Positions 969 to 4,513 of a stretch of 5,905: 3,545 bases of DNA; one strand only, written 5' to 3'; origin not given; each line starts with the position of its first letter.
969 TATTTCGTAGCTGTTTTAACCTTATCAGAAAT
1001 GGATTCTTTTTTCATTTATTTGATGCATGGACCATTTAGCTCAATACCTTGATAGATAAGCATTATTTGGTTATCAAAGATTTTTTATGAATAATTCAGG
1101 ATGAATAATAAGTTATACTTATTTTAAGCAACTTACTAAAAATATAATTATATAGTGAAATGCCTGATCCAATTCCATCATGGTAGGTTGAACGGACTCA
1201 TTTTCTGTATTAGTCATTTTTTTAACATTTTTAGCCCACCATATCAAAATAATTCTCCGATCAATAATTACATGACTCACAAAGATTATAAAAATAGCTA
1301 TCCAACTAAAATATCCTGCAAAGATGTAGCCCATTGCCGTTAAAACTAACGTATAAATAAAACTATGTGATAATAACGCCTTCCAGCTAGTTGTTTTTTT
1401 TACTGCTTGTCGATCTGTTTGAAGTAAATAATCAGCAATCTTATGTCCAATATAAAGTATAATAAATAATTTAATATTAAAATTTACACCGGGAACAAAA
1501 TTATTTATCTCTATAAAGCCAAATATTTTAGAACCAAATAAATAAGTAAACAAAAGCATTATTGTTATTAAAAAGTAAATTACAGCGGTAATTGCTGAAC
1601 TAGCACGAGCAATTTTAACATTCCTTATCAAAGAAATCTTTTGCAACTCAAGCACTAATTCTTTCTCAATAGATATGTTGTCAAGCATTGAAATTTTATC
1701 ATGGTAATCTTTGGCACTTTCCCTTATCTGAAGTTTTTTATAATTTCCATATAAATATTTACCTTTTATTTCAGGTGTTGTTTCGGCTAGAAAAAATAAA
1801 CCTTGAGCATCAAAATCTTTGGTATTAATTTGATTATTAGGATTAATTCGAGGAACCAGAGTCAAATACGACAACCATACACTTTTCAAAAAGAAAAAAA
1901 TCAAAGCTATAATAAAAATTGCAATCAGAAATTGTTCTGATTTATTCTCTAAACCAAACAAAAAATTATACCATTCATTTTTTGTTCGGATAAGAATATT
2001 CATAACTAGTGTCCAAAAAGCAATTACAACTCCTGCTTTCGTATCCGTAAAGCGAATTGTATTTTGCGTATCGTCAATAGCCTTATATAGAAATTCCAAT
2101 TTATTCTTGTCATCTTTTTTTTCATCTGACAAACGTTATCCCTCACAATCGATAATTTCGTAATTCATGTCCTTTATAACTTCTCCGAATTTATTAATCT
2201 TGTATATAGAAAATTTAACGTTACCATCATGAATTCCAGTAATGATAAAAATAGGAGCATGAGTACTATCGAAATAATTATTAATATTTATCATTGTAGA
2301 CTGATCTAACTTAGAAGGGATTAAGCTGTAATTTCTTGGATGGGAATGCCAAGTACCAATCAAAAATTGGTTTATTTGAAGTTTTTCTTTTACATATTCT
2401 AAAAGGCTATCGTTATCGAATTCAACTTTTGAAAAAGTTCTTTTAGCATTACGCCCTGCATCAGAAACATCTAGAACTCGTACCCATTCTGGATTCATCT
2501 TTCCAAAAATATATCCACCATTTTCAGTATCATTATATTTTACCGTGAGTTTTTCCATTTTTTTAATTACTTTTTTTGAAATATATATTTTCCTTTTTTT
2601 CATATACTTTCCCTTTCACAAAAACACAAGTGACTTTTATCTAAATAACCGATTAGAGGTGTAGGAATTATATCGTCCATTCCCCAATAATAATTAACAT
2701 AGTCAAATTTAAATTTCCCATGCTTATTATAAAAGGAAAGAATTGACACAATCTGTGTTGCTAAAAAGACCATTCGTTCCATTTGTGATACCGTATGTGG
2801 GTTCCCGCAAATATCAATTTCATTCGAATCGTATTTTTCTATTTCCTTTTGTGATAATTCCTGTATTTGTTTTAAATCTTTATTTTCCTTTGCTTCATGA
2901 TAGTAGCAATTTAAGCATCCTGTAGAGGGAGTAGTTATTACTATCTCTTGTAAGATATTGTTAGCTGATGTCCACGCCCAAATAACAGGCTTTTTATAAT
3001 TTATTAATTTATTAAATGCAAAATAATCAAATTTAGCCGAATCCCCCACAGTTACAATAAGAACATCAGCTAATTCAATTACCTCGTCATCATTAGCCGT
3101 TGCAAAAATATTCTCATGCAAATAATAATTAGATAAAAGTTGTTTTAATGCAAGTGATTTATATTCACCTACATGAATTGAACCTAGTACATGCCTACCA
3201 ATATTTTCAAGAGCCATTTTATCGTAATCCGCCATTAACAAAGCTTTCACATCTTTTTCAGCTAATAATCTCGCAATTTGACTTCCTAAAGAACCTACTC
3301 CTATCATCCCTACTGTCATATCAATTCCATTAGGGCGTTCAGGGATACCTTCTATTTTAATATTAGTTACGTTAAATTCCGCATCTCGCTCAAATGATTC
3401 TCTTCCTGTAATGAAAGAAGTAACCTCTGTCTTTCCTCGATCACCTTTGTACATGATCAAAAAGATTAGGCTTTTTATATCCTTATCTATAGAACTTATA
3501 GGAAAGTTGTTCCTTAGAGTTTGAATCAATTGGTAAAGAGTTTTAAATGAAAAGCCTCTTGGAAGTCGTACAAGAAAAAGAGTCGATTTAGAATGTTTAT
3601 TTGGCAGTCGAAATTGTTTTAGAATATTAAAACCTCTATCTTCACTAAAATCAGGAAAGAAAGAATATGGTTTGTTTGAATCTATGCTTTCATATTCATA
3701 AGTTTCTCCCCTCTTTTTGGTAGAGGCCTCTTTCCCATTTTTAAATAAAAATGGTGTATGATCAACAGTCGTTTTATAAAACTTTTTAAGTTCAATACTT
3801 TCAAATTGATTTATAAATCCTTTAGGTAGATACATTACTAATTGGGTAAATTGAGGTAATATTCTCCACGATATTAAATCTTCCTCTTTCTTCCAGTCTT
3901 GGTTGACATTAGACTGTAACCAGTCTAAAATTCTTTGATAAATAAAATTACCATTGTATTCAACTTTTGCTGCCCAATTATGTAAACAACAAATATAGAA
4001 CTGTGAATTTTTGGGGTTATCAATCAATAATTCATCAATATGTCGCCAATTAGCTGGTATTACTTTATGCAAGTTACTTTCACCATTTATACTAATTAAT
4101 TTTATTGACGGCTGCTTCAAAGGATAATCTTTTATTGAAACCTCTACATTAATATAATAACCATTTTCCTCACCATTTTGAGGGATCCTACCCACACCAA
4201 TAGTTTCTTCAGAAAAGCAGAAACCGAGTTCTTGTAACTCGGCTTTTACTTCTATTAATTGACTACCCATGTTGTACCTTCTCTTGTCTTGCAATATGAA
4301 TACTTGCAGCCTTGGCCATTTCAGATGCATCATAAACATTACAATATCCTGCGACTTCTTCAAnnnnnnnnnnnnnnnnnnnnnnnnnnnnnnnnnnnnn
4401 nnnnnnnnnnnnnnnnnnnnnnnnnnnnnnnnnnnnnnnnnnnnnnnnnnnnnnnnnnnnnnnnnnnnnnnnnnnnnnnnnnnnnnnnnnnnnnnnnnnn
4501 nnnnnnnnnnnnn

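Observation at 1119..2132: Unusual effector architecture: Pycsar-TM-like N-domain fused to a DUF3307-like polytopic domain, with no recognisable nucleotide sensor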

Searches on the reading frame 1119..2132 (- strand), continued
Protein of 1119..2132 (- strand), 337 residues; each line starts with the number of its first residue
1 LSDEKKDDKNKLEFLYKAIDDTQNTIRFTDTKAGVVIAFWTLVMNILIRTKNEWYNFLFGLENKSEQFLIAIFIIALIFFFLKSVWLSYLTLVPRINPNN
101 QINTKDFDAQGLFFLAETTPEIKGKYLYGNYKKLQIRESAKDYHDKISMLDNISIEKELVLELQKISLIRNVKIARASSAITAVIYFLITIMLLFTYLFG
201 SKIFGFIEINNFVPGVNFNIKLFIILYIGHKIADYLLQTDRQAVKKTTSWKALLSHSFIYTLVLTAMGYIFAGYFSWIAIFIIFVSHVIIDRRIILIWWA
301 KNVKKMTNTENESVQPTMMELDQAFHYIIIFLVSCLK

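Call 80: search_dna_similar(query=window:1119-2132:-, collection=plasmids, mode=protein, max_evalue=0.001, max_rows=25)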
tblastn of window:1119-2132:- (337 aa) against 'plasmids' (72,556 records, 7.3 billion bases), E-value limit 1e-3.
Records with a match: 7; places in all: 7; records where one place covers at least 80% of the query: 0.
Best place of each record, by identity: <60% 7.
By first word of the organism name: Streptomyces 6; Desulfosporosinus 1.
By predicted mobility (MOB-suite, as given by PLSDB): non-mobilizable 7.
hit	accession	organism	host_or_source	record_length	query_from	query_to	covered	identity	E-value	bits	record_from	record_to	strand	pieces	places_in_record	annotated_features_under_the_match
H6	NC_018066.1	Desulfosporosinus acidiphilus SJ4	acid mining effluent decantation pond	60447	7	195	56%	28.2%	6e-6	56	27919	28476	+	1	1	hypothetical protein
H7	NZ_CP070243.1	Streptomyces californicus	DSMZ Isolate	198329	221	326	31%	30.3%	2e-4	51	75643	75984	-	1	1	DUF3307 domain-containing protein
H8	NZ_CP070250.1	Streptomyces californicus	DSMZ Isolate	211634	221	326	31%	30.3%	2e-4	51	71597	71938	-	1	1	DUF3307 domain-containing protein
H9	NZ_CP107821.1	Streptomyces sp. NBC_00536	-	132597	222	303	24%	36.4%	4e-8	62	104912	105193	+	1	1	DUF3307 domain-containing protein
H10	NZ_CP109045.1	Streptomyces halstedii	-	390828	222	306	25%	33.0%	2e-7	61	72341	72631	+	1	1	DUF3307 domain-containing protein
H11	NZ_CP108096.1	Streptomyces sp. NBC_00239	-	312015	222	305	25%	33.3%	4e-7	59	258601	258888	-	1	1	DUF3307 domain-containing protein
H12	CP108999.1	Streptomyces sp. NBC_00708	-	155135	221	334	34%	24.4%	4e-5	53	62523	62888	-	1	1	DUF3307 domain-containing protein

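Call 81: get_annotated_region(hit=H9, flank=5000)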
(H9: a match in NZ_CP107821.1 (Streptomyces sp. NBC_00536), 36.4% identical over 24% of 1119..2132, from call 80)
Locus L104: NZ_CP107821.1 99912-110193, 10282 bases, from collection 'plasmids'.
description: Streptomyces sp. NBC_00536 plasmid unnamed2, complete sequence
organism: Streptomyces sp. NBC_00536 (NCBI taxid 2975769)
taxonomy: Bacteria; Actinomycetota; Actinomycetes; Kitasatosporales; Streptomycetaceae; Streptomyces; Streptomyces sp. NBC 00536
host: -; source: -; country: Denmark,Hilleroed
typing (MOB-suite, as given by PLSDB): non-mobilizable
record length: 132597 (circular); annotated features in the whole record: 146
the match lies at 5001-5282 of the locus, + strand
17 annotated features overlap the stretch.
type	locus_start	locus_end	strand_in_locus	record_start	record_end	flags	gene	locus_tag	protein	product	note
CDS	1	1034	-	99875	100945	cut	-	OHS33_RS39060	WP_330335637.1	hypothetical protein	-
CDS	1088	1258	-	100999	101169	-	-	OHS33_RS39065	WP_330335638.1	hypothetical protein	-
CDS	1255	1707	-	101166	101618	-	-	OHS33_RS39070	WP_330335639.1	hypothetical protein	-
CDS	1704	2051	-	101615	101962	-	-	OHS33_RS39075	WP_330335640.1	hypothetical protein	-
CDS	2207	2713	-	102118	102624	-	-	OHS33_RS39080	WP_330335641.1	hypothetical protein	-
CDS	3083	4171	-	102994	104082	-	-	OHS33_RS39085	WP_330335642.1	hypothetical protein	-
CDS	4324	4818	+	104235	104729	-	-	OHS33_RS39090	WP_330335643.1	XF1762 family protein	-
CDS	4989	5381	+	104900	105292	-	-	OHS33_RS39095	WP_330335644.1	DUF3307 domain-containing protein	-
CDS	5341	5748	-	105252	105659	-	-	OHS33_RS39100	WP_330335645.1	hypothetical protein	-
CDS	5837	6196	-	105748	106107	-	-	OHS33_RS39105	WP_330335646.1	hypothetical protein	-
CDS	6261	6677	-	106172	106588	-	-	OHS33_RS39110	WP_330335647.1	DUF4262 domain-containing protein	-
CDS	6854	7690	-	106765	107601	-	-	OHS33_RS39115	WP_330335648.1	hypothetical protein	-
CDS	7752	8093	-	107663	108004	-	-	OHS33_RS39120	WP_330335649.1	hypothetical protein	-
CDS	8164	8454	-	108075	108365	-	-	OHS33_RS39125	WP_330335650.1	hypothetical protein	-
CDS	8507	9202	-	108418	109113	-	-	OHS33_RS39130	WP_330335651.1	hypothetical protein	-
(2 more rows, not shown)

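Call 82: get_annotated_region(hit=H7, flank=5000)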
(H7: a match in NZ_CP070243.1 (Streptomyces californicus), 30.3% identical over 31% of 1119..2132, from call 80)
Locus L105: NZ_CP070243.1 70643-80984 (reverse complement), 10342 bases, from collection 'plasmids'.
description: Streptomyces californicus strain FDAARGOS_1209 plasmid unnamed2
organism: Streptomyces californicus (NCBI taxid 67351)
taxonomy: Bacteria; Actinomycetota; Actinomycetes; Kitasatosporales; Streptomycetaceae; Streptomyces; Streptomyces californicus
host: -; source: DSMZ Isolate; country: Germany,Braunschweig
typing (MOB-suite, as given by PLSDB): non-mobilizable
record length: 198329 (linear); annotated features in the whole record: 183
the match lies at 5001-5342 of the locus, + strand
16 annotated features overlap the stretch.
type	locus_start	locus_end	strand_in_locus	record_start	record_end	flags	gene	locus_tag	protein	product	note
CDS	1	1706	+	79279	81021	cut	-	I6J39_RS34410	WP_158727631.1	hypothetical protein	-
CDS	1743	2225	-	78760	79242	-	-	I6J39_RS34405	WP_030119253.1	DUF4265 domain-containing protein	-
CDS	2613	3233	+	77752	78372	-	-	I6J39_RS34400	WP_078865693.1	hypothetical protein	-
CDS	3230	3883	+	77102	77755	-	-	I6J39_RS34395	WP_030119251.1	hypothetical protein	-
CDS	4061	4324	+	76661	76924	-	-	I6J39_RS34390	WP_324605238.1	RRQRL motif-containing zinc-binding protein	-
CDS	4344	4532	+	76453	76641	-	-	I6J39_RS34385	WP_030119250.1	hypothetical protein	-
CDS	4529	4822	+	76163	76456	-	-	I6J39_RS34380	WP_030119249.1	hypothetical protein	-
CDS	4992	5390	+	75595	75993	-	-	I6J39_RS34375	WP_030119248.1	DUF3307 domain-containing protein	-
CDS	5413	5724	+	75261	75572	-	-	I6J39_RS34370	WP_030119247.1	hypothetical protein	-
CDS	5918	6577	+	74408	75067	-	-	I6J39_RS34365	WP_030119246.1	hypothetical protein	-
CDS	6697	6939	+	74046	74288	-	-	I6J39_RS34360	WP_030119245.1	hypothetical protein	-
CDS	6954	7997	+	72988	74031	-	-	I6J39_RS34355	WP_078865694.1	NUDIX domain-containing protein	-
CDS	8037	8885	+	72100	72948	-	-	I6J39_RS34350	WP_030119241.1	hypothetical protein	-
CDS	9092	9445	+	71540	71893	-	-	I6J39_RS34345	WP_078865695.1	AAA family ATPase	-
CDS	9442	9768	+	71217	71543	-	-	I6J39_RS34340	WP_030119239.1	hypothetical protein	-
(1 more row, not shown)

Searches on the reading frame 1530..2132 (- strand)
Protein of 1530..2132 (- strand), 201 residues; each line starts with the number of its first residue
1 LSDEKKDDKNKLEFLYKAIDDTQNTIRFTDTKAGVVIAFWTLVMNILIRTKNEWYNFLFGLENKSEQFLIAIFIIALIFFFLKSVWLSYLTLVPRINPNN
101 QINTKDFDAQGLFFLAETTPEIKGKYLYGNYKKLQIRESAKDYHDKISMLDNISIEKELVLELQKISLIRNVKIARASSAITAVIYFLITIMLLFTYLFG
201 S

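Call 33: search_protein_families(library=pfam, proteins=[window:1530-2132:-], max_evalue=10)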
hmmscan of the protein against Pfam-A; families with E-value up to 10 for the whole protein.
window:1530-2132:- (201 aa): 2 families
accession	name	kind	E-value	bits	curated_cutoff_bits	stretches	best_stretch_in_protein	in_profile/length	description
PF18967.5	PycTM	-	0.092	13.6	27.2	1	69-123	8-45/107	Pycsar effector protein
PF01529.25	DHHC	-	1.2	9.7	28.7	1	41-93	67-115/133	DHHC palmitoyltransferase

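Call 94: search_protein_families(library=phrogs, proteins=[window:1530-2132:-], max_evalue=0.01)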
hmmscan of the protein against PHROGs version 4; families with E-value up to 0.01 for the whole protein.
window:1530-2132:- (201 aa): 1 family
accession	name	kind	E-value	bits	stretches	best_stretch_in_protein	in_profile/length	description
phrog_23273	-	unknown function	0.0013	19.9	1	4-90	4-91/173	-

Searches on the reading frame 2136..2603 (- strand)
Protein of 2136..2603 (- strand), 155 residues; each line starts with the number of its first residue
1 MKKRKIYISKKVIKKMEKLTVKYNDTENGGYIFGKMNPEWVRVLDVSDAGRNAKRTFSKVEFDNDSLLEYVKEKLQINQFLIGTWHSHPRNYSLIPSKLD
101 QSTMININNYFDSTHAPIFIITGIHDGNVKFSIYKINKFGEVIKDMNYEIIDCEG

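Call 3: search_protein_families(library=pfam, proteins=[window:2136-2603:-], max_evalue=1)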
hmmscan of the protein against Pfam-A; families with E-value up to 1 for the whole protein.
window:2136-2603:- (155 aa): 1 family
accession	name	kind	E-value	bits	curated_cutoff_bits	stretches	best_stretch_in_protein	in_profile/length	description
PF14464.11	Prok-JAB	-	3.4e-07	30.6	25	1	12-124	4-103/114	Prokaryotic homologs of the JAB domain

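Call 4: search_protein_families(library=padloc, proteins=[window:2136-2603:-], max_evalue=1)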
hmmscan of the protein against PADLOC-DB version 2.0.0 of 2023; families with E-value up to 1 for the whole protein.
window:2136-2603:- (155 aa): 27 families (the best 25 are shown)
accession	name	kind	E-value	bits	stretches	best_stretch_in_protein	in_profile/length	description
PDLC00890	JAB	-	1.7e-17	61.4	1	3-138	9-148/157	JAB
PDLC00896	JAB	-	2.3e-15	54.7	1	2-127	9-139/159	JAB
PDLC00902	JAB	-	1.6e-13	48.6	1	2-131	12-144/159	JAB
PDLC00891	JAB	-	2e-13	48.1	1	3-124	10-132/159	JAB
PDLC00889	JAB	-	5.3e-12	43.6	1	5-125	20-142/168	JAB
PDLC00887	JAB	-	4.7e-11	40.9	1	3-131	13-144/160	JAB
PDLC00894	JAB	-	2e-10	38.9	1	2-133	11-146/158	JAB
PDLC00827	E1-E2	-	7.1e-10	35.9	1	4-135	563-698/711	E1-E2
PDLC00905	JAB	-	4.6e-09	34.6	1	5-109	2-110/154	JAB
PDLC00898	JAB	-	1.2e-08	32.8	1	5-109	18-122/162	JAB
PDLC00901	JAB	-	3.2e-08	31.6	1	3-126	15-143/163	JAB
PDLC00895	JAB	-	3.6e-08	31.2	1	3-104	8-110/162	JAB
PDLC00906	JAB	-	1.2e-07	30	1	6-129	4-133/179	JAB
PDLC00893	JAB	-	1.7e-07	29.4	1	5-109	2-110/157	JAB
PDLC00909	JAB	-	3.7e-07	28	1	5-125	19-144/168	JAB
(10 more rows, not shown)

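Call 6: search_protein_families(library=ncbifam, proteins=[window:2136-2603:-], max_evalue=1)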
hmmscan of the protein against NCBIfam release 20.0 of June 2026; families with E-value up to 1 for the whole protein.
window:2136-2603:- (155 aa): 5 families
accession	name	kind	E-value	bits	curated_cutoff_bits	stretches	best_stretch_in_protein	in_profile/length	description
NF058523.1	6A-MBL_cap2_3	equivalog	2.2e-14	52.9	320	1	4-120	543-663/665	anti-phage 6A-MBL system cap2_3 protein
TIGR02256.1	ICE_VC0181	hypoth_equivalog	4.9e-08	32.9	127.6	1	21-125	12-115/131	conserved hypothetical protein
NF050170.1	CDNTaseCGASCap3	equivalog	1.3e-06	28.7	200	1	4-125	14-135/153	CBASS system CD-NTase/cGAS isopeptidase Cap3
NF041370.1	desamp_Halo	equivalog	0.089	12.7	130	1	27-102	24-97/133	desampylase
NF004669.0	PRK06008.1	equivalog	0.24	10.7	230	1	8-58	110-160/348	flagellar hook-associated family protein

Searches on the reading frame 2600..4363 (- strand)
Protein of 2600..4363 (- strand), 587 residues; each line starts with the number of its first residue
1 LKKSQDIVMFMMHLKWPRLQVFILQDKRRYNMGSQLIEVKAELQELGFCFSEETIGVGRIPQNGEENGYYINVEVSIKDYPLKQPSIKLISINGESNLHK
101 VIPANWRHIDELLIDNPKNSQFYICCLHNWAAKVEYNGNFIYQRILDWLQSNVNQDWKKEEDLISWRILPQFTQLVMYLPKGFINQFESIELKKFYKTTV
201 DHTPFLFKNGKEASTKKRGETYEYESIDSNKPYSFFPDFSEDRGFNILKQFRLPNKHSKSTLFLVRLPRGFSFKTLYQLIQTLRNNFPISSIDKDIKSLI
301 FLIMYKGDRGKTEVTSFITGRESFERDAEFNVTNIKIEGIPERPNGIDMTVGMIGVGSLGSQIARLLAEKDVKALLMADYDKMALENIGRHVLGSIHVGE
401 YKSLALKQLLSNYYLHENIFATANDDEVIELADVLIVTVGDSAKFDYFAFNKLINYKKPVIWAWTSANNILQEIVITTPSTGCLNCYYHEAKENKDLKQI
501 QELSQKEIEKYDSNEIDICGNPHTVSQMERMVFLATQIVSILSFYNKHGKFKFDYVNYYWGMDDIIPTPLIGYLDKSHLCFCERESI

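Call 3: search_protein_families(library=pfam, proteins=[window:2600-4363:-], max_evalue=1)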
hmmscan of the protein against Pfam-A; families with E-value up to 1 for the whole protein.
window:2600-4363:- (587 aa): 9 families
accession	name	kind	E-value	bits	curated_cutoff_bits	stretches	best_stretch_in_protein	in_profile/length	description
PF00899.27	ThiF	-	8.6e-14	51.7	28.1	1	349-501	21-178/238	ThiF family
PF21709.3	ABC_C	-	0.0093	16.9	27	1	488-557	9-77/86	Emaravirus ABC_C protein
PF02826.25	2-Hacid_dh_C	-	0.0096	15.7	25.1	1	348-382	36-70/178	D-isomer specific 2-hydroxyacid dehydrogenase, NAD binding domain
PF01210.29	NAD_Gly3P_dh_N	-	0.0098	16.3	23.1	1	351-443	2-81/158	NAD-dependent glycerol-3-phosphate dehydrogenase N-terminus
PF02737.24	3HCDH_N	-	0.014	15.8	22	1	350-430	1-84/180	3-hydroxyacyl-CoA dehydrogenase, NAD binding domain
PF03721.20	UDPG_MGDP_dh_N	-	0.041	13.9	27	1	349-442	1-87/187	UDP-glucose/GDP-mannose dehydrogenase family, NAD binding domain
PF15619.11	Lebercilin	-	0.041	13.9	34.3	1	491-518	31-58/193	Ciliary protein causing Leber congenital amaurosis disease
PF10417.14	1-cysPrx_C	-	0.073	13.5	21.1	1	100-119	10-30/41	C-terminal domain of 1-Cys peroxiredoxin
PF03446.21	NAD_binding_2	-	0.2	12.1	21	1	350-451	1-75/161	NAD binding domain of 6-phosphogluconate dehydrogenase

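Call 4: search_protein_families(library=padloc, proteins=[window:2600-4363:-], max_evalue=1)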
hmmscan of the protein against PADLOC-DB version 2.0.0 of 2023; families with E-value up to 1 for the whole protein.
window:2600-4363:- (587 aa): 30 families (the best 25 are shown)
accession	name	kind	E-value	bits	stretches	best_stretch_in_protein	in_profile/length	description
PDLC00837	E1-E2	-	3.2e-23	80.3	1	289-499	257-491/593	E1-E2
PDLC00836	E1-E2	-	7.7e-21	72.3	1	348-490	341-493/602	E1-E2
PDLC00830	E1-E2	-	7.9e-19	65.3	1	348-507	310-477/551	E1-E2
PDLC00843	E1-E2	-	1e-18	65.2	1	350-493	320-471/575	E1-E2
PDLC00850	E1-E2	-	1e-18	65.1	1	348-495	314-471/566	E1-E2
PDLC00832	E1-E2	-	8.5e-16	55.2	1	350-477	340-475/588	E1-E2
PDLC00826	E1-E2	-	2.1e-15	54.5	1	347-523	333-519/576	E1-E2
PDLC00834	E1-E2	-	9.9e-15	52.1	1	349-492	303-456/564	E1-E2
PDLC00842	E1-E2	-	2.5e-14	50.9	1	348-468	305-435/549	E1-E2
PDLC00840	E1-E2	-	2.7e-14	51.1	1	350-467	215-342/458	E1-E2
PDLC00829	E1-E2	-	6.7e-14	49.8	1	349-494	172-326/426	E1-E2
PDLC00853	E1-E2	-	1.6e-13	48.5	1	348-503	310-472/546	E1-E2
PDLC00855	E1-E2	-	2.3e-13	48.1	1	259-412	208-366/579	E1-E2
PDLC00849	E1-E2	-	3.5e-13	47.1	1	334-464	315-458/582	E1-E2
PDLC00845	E1-E2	-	6.2e-13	46.1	1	351-496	305-458/571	E1-E2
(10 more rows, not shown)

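Call 6: search_protein_families(library=ncbifam, proteins=[window:2600-4363:-], max_evalue=1)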
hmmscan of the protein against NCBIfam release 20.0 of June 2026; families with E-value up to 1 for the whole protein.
window:2600-4363:- (587 aa): 21 families
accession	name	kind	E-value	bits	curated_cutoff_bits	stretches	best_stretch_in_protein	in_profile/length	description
NF058523.1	6A-MBL_cap2_3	equivalog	1.6e-11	43.5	320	1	347-426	297-373/665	anti-phage 6A-MBL system cap2_3 protein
NF006395.0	PRK08644.1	equivalog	4e-11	43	159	1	349-414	31-96/215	sulfur carrier protein ThiS adenylyltransferase ThiF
TIGR02356.1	adenyl_thiF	equivalog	6.8e-09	35.4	275.25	1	350-495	23-173/203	thiazole biosynthesis adenylyltransferase ThiF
TIGR02354.1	thiF_fam2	equivalog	9.5e-09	35.4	152.2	1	350-419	23-94/200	thiamine biosynthesis protein ThiF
NF004281.0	PRK05690.1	subfamily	6.5e-05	22.3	266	1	351-413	35-98/250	molybdopterin-synthase adenylyltransferase MoeB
TIGR02355.1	moeB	equivalog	0.001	18.5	376.55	1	350-425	26-105/240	molybdopterin-synthase adenylyltransferase MoeB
NF006204.0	PRK08328.1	equivalog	0.0013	18.4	339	1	335-393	14-72/231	hypothetical protein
NF006444.0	PRK08762.1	equivalog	0.0041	15.8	449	1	350-463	149-268/387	molybdopterin-synthase adenylyltransferase MoeB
NF047750.1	SAMPActivE1UbaA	equivalog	0.0044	16.4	450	1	347-494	31-182/270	SAMP-activating enzyme E1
TIGR03026.1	NDP-sugDHase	subfamily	0.0071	15.1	189.8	1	349-441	1-86/413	nucleotide sugar dehydrogenase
NF005902.0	PRK07878.1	equivalog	0.027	13.4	647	1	350-463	44-163/392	adenylyltransferase/sulfurtransferase MoeZ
NF005901.0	PRK07877.1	equivalog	0.03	12.6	476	1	348-399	107-158/722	Rv1355c family protein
NF004863.0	PRK06223.1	subfamily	0.037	13.2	283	1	349-440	4-80/313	malate dehydrogenase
NF009830.0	PRK13304.1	equivalog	0.049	13.1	267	1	349-383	2-36/265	aspartate dehydrogenase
TIGR01381.1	E1_like_apg7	equivalog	0.057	11.8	571.35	1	350-393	339-382/663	E1-like protein-activating enzyme Gsa7p/Apg7p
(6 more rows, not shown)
